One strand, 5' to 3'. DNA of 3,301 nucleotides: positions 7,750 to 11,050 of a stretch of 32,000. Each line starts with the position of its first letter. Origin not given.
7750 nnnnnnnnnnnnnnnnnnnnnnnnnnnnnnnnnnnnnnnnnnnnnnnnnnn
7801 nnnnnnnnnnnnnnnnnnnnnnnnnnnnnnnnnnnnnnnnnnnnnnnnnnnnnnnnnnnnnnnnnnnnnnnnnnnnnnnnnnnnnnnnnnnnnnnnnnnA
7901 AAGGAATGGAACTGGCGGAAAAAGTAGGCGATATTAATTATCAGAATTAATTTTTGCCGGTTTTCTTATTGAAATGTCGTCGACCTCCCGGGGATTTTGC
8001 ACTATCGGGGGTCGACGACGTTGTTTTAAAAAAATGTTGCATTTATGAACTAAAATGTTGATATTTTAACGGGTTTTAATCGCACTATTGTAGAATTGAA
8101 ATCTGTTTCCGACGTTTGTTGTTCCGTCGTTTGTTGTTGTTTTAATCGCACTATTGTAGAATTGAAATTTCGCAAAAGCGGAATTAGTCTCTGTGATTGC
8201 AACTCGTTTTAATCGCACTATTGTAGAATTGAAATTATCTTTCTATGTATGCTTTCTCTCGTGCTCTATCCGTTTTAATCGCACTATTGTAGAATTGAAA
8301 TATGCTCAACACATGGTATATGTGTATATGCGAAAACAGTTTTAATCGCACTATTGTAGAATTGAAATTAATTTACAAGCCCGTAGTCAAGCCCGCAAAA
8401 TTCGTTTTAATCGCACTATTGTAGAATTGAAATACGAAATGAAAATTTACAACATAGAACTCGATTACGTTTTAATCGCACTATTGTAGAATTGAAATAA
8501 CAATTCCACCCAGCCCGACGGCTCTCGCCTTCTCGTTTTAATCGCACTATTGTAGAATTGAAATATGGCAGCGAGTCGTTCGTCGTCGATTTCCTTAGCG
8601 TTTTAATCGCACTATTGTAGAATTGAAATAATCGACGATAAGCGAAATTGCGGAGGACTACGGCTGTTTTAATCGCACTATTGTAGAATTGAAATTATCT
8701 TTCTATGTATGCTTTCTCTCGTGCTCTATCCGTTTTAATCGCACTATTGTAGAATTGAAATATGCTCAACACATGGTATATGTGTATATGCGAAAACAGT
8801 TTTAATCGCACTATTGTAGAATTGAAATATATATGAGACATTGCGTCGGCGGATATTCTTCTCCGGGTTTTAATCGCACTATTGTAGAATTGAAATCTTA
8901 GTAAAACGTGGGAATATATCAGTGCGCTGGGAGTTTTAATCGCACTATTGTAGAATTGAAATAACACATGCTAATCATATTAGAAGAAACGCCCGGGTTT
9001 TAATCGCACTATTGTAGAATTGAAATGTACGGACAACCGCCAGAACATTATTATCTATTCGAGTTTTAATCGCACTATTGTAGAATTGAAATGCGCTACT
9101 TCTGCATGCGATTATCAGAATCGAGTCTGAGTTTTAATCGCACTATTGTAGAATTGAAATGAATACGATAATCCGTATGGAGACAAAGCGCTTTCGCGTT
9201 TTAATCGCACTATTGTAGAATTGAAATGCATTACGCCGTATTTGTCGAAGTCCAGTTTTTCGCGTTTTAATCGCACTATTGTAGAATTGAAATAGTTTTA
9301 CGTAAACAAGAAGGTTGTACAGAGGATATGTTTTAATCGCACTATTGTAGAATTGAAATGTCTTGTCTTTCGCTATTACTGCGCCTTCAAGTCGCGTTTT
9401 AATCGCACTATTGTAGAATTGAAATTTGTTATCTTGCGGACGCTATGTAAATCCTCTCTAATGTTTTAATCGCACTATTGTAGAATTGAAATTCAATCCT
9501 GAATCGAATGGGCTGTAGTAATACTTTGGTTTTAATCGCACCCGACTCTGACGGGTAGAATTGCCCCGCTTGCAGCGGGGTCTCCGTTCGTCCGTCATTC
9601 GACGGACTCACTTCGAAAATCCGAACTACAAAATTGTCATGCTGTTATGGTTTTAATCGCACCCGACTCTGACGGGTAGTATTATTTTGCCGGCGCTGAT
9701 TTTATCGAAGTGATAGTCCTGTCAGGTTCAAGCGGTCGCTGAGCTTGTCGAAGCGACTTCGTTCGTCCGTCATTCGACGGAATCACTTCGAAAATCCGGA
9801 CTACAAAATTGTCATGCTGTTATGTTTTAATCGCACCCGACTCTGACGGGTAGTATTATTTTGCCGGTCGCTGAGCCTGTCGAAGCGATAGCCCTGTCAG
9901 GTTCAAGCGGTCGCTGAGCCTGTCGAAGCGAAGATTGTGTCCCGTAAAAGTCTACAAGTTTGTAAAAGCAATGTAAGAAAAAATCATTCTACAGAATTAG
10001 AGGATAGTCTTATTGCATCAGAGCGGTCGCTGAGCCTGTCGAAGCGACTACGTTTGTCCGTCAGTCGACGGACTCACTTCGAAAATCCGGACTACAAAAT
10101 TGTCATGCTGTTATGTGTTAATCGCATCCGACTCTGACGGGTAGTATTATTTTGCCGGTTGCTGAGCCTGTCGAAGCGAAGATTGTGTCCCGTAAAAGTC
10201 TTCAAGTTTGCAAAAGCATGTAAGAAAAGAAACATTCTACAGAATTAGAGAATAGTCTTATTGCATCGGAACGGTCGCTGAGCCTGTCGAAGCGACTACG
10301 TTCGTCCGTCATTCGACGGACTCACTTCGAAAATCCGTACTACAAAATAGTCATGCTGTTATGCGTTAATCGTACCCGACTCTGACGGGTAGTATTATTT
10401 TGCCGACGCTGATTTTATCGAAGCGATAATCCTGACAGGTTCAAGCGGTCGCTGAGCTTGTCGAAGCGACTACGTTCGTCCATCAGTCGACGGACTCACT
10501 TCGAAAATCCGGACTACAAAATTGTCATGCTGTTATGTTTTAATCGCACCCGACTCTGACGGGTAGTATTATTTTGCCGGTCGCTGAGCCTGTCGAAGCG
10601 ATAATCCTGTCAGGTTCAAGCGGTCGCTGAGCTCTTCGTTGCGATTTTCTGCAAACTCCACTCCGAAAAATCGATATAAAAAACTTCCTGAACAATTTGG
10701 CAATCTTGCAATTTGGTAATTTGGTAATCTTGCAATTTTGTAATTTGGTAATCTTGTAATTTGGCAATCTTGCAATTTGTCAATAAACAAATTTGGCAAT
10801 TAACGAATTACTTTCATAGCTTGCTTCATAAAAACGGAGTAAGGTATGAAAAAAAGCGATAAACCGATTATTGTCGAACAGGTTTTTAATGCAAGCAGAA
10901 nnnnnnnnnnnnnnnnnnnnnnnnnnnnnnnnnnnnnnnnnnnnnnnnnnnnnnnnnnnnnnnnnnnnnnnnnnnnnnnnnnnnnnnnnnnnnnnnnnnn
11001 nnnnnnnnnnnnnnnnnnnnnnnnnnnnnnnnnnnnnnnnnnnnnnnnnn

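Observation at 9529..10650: CRISPR trailer turned into a tandem array of 121-291-bp structured cassettes, each bounded by the variant repeat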

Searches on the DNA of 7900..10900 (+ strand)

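Call 48: search_rna_families(source=window, start=7900, end=10900, threshold=evalue, max_evalue=10)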
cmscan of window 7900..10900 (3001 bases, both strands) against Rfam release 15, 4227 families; matches with E-value up to 10: 23.
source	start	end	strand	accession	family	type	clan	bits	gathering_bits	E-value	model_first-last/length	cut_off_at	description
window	8073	8102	-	RF01315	CRISPR-DR2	Gene; CRISPR;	CL00014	26.2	37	0.062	1-30/30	no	CRISPR RNA direct repeat element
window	8139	8168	-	RF01315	CRISPR-DR2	Gene; CRISPR;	CL00014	26.2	37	0.062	1-30/30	no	CRISPR RNA direct repeat element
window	8206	8235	-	RF01315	CRISPR-DR2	Gene; CRISPR;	CL00014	26.2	37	0.062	1-30/30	no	CRISPR RNA direct repeat element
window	8272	8301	-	RF01315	CRISPR-DR2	Gene; CRISPR;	CL00014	26.2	37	0.062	1-30/30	no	CRISPR RNA direct repeat element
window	8339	8368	-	RF01315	CRISPR-DR2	Gene; CRISPR;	CL00014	26.2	37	0.062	1-30/30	no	CRISPR RNA direct repeat element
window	8404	8433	-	RF01315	CRISPR-DR2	Gene; CRISPR;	CL00014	26.2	37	0.062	1-30/30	no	CRISPR RNA direct repeat element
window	8469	8498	-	RF01315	CRISPR-DR2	Gene; CRISPR;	CL00014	26.2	37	0.062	1-30/30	no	CRISPR RNA direct repeat element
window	8535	8564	-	RF01315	CRISPR-DR2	Gene; CRISPR;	CL00014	26.2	37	0.062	1-30/30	no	CRISPR RNA direct repeat element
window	8600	8629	-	RF01315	CRISPR-DR2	Gene; CRISPR;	CL00014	26.2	37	0.062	1-30/30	no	CRISPR RNA direct repeat element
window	8666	8695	-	RF01315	CRISPR-DR2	Gene; CRISPR;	CL00014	26.2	37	0.062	1-30/30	no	CRISPR RNA direct repeat element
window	8732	8761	-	RF01315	CRISPR-DR2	Gene; CRISPR;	CL00014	26.2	37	0.062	1-30/30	no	CRISPR RNA direct repeat element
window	8799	8828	-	RF01315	CRISPR-DR2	Gene; CRISPR;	CL00014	26.2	37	0.062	1-30/30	no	CRISPR RNA direct repeat element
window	8867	8896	-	RF01315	CRISPR-DR2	Gene; CRISPR;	CL00014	26.2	37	0.062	1-30/30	no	CRISPR RNA direct repeat element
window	8933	8962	-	RF01315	CRISPR-DR2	Gene; CRISPR;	CL00014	26.2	37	0.062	1-30/30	no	CRISPR RNA direct repeat element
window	8997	9026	-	RF01315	CRISPR-DR2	Gene; CRISPR;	CL00014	26.2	37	0.062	1-30/30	no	CRISPR RNA direct repeat element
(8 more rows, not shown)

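Call 95: build_rna_model(alignment_id=A1, structure=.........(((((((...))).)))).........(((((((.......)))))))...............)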
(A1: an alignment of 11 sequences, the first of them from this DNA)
Model R1 built from alignment A1 (11 sequences, 72 columns); structure: as given.
model positions 70; base pairs 14; branch points 1; effective number of sequences 2.15; information 0.804 bits per position. Calibrated on 0.2 Mb of random sequence (short: E-values are rough).
structure used (alignment columns):
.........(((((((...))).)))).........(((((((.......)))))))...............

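Call 96: search_with_rna_model(model_id=R1, sources=[window, L007, L008, L009, L010, L011, L012, L013, L014, L015, L016, L017, L018, L019, L020, L021, L022, L023, L024, L025, L026, L027, L028, L029, L030, L031, L032, L033, L040, L165, L166, L167, L168, L169, L170, L171, L172], max_evalue=1)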
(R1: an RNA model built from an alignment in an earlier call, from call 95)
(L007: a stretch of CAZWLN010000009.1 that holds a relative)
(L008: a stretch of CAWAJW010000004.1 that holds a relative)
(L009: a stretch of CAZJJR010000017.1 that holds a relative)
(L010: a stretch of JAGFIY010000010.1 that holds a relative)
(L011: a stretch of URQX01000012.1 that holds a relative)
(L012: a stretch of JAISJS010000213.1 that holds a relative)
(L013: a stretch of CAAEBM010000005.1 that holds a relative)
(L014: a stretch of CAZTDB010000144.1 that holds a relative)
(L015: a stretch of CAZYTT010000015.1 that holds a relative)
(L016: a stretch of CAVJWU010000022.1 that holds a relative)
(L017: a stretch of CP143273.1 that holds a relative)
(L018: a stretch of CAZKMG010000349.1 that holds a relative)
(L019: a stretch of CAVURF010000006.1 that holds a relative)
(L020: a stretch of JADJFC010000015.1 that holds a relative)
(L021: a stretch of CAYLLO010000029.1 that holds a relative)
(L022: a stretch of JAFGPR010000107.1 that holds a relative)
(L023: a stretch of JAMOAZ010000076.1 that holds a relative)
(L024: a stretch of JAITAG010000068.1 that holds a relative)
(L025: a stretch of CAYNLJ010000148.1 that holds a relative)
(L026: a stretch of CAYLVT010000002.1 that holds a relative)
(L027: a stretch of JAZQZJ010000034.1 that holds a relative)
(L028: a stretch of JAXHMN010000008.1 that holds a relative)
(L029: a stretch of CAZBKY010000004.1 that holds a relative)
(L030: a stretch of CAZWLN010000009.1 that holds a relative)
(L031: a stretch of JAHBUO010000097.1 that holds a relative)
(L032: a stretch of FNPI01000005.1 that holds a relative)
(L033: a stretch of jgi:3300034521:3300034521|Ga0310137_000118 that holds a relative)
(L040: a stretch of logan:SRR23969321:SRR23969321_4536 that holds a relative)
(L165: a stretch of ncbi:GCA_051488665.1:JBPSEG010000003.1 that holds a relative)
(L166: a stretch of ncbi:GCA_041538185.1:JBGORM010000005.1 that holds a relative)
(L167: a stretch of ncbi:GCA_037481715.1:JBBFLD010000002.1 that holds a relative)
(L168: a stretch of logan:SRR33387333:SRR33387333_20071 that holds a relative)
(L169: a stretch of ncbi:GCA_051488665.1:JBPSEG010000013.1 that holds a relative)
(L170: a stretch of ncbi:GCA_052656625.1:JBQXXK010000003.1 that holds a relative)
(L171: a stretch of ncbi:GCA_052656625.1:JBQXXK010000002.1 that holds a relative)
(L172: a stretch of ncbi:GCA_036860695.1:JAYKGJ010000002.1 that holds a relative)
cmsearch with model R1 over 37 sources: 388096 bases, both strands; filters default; matches with E-value up to 1: 26.
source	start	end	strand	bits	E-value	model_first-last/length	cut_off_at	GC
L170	14542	14612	-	93.8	1.7e-22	1-70/70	no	0.55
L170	14696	14765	-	92.2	4.7e-22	1-70/70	no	0.53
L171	11868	11939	+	89.3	2.9e-21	1-70/70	no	0.61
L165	13836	13902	+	84.7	5.5e-20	1-70/70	no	0.58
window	9556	9622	+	83.5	1.2e-19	1-70/70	no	0.57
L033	5056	5122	+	83.5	1.2e-19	1-70/70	no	0.57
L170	14964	15035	-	83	1.7e-19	1-70/70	no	0.6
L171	12022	12093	+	81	6.1e-19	1-70/70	no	0.56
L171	11622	11692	+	79.5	1.6e-18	1-70/70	no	0.56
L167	15560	15624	+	77.9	4.3e-18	1-70/70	no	0.43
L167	16131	16195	+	76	1.5e-17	1-70/70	no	0.43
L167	15684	15746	+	70.5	4.9e-16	1-70/70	no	0.44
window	10248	10336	+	40.2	1.3e-07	1-70/70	no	0.52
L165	14098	14155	+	39.3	2.4e-07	1-70/70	no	0.59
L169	16319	16368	-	37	1.1e-06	1-70/70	no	0.58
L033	5698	5747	+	37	1.1e-06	1-70/70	no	0.58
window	9748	9797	+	31.5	3.7e-05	1-70/70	no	0.5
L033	5248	5297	+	31.5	3.7e-05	1-70/70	no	0.5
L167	16261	16305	+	27.1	0.00062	1-70/70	no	0.24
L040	1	29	+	22.8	0.0092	39-70/70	5'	0.55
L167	15678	15740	-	21.3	0.025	1-70/70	no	0.46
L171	11722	11784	+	19.9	0.059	1-70/70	no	0.43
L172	15847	15961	+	18.5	0.15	1-70/70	no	0.43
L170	14854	14934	-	17.3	0.32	1-70/70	no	0.44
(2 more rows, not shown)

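Call 97: search_with_rna_model(model_id=R1, sources=[L041, L042, L043, L044, L045, L046, L047, L048, L049, L050, L051, L052, L053, L054, L055, L056, L057, L058, L059, L060, L061, L062, L063, L064, L065, L066, L067, L068, L069, L070, L071, L072, L073, L074, L075, L076, L077, L078, L079, L080, L081, L082, L083, L084, L085, L086, L087, L088, L089, L090, L091, L092, L093, L094, L095, L096, L097, L098, L099, L100, L101, L102, L103, L104, L105, L106, L107, L108, L109, L110, L111, L112, L113, L114, L115, L116, L117, L118, L119, L120, L121, L122, L123, L124, L125, L126, L127, L128, L129, L130, L131, L132, L133, L134, L135, L136, L137, L138, L139, L140], max_evalue=1)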
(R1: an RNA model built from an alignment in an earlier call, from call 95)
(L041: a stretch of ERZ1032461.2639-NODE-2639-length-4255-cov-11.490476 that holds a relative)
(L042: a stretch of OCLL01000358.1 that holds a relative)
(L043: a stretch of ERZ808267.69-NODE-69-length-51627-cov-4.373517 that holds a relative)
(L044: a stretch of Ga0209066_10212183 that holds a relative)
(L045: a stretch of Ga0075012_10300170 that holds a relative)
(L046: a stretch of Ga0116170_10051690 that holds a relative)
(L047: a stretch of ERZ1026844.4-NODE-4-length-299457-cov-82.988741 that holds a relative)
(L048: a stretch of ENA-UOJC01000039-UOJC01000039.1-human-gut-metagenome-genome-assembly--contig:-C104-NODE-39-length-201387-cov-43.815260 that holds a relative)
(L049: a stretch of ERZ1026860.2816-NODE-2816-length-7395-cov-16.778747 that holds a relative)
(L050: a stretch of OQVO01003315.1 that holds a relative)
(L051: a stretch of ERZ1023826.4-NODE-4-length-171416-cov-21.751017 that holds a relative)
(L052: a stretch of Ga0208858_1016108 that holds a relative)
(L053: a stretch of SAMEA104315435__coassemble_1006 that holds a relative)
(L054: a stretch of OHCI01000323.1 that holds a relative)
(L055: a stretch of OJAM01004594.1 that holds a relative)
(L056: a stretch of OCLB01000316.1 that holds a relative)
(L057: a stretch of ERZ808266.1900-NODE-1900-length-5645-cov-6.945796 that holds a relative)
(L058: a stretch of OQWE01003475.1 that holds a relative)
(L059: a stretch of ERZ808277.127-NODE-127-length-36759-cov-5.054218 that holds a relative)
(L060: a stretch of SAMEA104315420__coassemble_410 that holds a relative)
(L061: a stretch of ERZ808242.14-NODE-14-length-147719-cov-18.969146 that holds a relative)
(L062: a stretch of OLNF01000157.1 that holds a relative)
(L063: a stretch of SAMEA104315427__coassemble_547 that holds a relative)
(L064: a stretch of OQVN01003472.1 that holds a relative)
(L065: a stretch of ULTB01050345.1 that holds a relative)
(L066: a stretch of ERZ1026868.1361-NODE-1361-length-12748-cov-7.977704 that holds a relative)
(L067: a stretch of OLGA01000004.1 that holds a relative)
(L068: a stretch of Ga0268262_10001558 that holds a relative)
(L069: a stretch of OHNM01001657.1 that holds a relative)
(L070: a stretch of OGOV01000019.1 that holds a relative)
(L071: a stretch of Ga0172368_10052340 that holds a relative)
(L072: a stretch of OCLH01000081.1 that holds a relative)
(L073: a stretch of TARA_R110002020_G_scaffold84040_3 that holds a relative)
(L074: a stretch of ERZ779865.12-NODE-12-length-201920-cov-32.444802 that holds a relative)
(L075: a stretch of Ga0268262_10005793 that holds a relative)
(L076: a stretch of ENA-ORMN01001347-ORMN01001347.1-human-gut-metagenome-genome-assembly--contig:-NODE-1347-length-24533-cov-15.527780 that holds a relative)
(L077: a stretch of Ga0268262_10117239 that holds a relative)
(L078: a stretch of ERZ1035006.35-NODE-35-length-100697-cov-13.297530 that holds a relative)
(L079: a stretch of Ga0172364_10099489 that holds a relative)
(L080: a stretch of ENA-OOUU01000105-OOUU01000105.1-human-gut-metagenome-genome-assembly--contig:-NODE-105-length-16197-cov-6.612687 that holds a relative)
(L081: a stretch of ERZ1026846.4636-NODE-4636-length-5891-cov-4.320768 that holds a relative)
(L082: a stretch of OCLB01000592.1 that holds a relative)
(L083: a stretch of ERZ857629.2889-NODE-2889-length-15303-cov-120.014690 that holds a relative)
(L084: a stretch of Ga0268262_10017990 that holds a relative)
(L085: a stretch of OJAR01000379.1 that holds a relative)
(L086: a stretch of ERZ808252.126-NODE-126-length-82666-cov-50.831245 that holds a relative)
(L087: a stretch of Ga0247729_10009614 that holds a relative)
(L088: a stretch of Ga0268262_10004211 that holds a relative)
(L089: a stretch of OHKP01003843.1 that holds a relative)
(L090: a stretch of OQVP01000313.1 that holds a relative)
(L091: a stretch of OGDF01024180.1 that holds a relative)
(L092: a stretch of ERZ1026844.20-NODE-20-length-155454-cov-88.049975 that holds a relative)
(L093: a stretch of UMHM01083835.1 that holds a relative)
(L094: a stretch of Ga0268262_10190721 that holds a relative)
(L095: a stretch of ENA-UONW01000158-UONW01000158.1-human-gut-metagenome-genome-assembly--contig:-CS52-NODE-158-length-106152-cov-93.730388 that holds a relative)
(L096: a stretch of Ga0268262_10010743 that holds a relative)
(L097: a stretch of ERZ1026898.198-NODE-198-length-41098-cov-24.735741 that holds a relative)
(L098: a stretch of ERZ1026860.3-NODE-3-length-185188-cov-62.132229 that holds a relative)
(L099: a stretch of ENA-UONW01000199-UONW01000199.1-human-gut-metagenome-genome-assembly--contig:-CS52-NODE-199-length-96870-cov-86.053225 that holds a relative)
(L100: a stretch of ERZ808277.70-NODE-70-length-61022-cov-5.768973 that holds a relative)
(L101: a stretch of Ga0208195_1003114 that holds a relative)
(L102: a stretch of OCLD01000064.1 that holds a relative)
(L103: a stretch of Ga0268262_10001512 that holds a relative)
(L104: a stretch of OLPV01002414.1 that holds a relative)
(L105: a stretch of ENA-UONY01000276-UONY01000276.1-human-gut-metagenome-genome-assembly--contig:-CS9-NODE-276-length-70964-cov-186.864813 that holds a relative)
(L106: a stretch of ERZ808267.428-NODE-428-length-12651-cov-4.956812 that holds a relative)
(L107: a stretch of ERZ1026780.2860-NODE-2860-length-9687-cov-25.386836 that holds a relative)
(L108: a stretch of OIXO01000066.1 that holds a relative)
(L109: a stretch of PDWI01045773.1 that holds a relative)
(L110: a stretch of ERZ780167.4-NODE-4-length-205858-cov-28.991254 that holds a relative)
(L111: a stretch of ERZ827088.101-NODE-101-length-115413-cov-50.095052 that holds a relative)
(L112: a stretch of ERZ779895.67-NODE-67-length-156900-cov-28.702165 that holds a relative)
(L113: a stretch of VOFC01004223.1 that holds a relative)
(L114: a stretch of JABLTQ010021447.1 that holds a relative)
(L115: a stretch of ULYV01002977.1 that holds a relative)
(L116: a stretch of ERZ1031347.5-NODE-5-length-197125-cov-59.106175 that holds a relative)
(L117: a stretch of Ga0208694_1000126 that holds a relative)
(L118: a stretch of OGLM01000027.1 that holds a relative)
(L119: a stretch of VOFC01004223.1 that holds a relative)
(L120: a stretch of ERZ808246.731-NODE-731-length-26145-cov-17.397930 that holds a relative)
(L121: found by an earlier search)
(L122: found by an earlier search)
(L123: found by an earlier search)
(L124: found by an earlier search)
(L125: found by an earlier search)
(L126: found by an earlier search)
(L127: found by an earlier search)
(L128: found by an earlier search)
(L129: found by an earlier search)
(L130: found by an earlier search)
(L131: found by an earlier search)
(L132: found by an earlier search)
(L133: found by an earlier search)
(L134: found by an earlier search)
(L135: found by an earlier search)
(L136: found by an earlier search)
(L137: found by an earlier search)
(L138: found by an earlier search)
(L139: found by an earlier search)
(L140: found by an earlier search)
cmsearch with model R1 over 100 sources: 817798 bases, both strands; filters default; matches with E-value up to 1: 0.
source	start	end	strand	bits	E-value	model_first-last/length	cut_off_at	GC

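Call 110: search_with_rna_model(model_id=R1, sources=[window, L033, L165, L167, L169, L170, L171, L172, L174], max_evalue=0.001, make_alignment=true)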
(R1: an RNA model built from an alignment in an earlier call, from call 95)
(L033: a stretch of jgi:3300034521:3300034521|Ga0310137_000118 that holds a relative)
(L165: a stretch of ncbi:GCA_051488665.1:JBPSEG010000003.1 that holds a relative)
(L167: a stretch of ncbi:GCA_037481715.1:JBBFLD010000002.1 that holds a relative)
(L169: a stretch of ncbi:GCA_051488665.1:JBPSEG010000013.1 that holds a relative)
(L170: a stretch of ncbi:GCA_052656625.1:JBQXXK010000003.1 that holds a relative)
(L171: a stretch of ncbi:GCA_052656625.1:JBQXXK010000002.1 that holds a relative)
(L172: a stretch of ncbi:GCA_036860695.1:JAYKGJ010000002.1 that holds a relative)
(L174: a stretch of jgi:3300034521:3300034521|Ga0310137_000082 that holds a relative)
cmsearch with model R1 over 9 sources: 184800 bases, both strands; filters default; matches with E-value up to 0.001: 23.
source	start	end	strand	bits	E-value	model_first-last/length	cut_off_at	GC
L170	14542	14612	-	93.8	8.1e-23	1-70/70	no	0.55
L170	14696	14765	-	92.2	2.2e-22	1-70/70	no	0.53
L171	11868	11939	+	89.3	1.4e-21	1-70/70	no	0.61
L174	10707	10773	+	85.3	1.9e-20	1-70/70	no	0.57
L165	13836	13902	+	84.7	2.6e-20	1-70/70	no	0.58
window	9556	9622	+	83.5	5.6e-20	1-70/70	no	0.57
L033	5056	5122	+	83.5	5.6e-20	1-70/70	no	0.57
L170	14964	15035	-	83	8.1e-20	1-70/70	no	0.6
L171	12022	12093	+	81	2.9e-19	1-70/70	no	0.56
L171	11622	11692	+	79.5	7.6e-19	1-70/70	no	0.56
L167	15560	15624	+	77.9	2.1e-18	1-70/70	no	0.43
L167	16131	16195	+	76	7e-18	1-70/70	no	0.43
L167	15684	15746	+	70.5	2.3e-16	1-70/70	no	0.44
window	10248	10336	+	40.2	6.3e-08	1-70/70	no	0.52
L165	14098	14155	+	39.3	1.1e-07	1-70/70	no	0.59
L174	11011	11085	+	37.4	3.9e-07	1-70/70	no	0.55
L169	16319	16368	-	37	5e-07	1-70/70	no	0.58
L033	5698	5747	+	37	5e-07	1-70/70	no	0.58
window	9748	9797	+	31.5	1.8e-05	1-70/70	no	0.5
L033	5248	5297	+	31.5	1.8e-05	1-70/70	no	0.5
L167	16261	16305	+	27.1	0.00029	1-70/70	no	0.24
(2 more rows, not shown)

Alignment A2: 23 matches aligned to the model, 111 columns, each read 5' to 3' on its own strand. Consensus structure (alignment columns), stored with it:
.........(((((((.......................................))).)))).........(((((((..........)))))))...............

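Call 114: search_dna_similar(query=window:9529-9823:+, collection=plasmids, mode=distant, max_evalue=0.01, max_rows=10)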
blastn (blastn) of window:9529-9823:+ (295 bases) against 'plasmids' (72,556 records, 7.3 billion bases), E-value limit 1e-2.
No match.
